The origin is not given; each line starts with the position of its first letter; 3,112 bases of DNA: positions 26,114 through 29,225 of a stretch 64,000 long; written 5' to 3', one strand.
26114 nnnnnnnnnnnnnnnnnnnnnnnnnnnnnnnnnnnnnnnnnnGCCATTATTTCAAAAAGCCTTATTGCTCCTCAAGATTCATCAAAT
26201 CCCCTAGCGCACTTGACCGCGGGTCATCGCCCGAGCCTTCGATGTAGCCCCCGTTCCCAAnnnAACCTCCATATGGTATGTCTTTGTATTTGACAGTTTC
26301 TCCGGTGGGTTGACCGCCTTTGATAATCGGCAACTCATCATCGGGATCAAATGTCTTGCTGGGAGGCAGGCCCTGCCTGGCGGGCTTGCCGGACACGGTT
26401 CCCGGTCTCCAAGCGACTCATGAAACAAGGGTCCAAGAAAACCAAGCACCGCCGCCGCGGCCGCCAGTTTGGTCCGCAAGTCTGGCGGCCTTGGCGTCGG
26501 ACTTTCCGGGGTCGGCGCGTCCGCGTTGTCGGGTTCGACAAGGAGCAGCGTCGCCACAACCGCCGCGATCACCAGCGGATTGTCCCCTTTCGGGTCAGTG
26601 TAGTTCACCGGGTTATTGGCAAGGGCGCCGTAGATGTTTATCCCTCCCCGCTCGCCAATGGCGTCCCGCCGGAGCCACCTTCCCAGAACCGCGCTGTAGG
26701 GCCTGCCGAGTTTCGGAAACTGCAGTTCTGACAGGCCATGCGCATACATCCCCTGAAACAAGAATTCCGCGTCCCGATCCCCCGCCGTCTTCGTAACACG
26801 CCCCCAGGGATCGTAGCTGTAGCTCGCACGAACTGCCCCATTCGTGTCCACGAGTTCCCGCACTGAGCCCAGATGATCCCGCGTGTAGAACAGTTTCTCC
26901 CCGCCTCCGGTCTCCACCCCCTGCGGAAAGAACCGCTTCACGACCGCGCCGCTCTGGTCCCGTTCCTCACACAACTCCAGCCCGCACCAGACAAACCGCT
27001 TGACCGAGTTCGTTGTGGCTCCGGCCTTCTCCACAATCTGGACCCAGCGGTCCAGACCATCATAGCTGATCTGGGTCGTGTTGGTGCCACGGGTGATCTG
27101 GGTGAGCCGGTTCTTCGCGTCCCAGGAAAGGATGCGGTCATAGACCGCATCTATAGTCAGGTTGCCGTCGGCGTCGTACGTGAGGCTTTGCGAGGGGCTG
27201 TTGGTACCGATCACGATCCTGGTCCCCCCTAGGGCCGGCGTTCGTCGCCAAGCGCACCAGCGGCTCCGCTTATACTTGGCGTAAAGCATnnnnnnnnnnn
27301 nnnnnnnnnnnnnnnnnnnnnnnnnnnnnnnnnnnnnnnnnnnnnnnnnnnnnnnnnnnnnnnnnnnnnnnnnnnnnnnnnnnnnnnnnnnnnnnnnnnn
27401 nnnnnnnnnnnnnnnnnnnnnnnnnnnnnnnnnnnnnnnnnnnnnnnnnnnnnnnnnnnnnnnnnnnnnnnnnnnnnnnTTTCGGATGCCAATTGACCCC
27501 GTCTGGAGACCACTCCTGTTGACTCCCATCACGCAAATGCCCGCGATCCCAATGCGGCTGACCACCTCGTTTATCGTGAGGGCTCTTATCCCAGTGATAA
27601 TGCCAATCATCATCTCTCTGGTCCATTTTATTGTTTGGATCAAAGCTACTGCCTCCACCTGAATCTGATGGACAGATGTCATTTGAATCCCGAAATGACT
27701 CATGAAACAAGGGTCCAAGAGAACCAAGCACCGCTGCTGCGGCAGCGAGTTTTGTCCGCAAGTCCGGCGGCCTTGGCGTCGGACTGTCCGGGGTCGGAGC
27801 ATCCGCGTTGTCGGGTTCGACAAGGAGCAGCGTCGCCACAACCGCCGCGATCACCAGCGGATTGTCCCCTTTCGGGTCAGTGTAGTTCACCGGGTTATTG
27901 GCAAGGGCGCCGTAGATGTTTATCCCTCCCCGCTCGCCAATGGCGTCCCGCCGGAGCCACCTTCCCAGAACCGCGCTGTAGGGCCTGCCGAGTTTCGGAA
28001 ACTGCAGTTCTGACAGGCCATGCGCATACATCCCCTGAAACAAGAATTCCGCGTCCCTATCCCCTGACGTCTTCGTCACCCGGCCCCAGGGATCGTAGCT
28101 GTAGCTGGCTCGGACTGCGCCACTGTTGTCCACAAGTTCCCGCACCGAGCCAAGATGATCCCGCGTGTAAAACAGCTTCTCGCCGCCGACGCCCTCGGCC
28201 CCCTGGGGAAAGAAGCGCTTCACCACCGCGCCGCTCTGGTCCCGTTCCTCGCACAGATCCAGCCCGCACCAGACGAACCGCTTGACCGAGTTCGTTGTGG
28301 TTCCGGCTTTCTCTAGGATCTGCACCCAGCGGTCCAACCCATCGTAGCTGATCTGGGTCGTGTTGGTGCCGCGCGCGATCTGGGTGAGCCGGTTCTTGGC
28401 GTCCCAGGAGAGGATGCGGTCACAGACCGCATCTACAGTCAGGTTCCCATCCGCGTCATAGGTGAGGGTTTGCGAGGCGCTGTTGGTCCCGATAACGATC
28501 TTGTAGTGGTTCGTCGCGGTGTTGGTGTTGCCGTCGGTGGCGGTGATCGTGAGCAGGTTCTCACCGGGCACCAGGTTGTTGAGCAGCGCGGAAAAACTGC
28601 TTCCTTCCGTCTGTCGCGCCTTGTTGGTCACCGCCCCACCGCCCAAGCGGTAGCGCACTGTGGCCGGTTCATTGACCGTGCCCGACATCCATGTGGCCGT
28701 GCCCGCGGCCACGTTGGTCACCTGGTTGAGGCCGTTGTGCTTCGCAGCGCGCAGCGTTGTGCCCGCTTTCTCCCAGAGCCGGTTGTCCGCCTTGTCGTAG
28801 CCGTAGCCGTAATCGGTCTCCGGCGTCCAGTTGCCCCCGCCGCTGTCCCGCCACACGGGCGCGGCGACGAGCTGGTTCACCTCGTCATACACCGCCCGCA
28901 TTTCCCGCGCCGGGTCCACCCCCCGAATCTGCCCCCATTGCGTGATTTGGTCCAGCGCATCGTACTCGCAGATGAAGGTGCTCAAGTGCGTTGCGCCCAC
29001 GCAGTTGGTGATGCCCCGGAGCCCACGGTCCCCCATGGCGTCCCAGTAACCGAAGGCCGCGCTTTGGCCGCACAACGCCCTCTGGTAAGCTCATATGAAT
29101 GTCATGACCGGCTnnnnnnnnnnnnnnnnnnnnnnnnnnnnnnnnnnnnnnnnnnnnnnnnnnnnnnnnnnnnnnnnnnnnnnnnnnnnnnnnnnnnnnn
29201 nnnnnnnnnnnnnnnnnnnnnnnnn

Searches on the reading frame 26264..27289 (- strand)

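Call 55: search_protein_families(library=pfam, proteins=[window:26264-27289:-], max_evalue=0.001)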
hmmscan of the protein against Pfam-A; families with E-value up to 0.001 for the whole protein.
window:26264-27289:- (342 aa): 2 families
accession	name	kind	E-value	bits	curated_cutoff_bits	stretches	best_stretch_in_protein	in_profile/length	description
PF05593.20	RHS_repeat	-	1.9e-10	41.3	22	0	56-92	1-38/38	RHS Repeat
PF03527.20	RHS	-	4.2e-05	23.7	27.9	1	134-167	3-36/38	RHS protein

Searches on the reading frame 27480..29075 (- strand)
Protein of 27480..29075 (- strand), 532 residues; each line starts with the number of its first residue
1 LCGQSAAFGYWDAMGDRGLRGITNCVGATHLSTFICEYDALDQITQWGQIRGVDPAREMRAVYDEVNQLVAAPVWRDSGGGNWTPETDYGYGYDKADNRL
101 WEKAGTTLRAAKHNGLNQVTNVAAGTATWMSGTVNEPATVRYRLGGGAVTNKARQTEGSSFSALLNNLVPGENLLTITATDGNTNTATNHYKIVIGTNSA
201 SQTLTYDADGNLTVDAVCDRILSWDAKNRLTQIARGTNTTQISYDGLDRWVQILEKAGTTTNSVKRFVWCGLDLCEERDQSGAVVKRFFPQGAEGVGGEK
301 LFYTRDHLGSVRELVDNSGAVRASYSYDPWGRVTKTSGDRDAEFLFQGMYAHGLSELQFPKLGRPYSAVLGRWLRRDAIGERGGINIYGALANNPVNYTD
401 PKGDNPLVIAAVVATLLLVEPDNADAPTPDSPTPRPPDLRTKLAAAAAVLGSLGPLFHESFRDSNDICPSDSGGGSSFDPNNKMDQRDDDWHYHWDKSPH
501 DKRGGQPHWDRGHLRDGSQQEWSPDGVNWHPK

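Call 55: search_protein_families(library=pfam, proteins=[window:27480-29075:-], max_evalue=0.001)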
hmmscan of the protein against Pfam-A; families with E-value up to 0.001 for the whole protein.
window:27480-29075:- (532 aa): 2 families
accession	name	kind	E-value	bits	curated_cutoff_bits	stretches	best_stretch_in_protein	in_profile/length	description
PF05593.20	RHS_repeat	-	1.1e-06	29.3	22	0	307-338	3-34/38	RHS Repeat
PF03527.20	RHS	-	0.00021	21.5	27.9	1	302-335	3-36/38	RHS protein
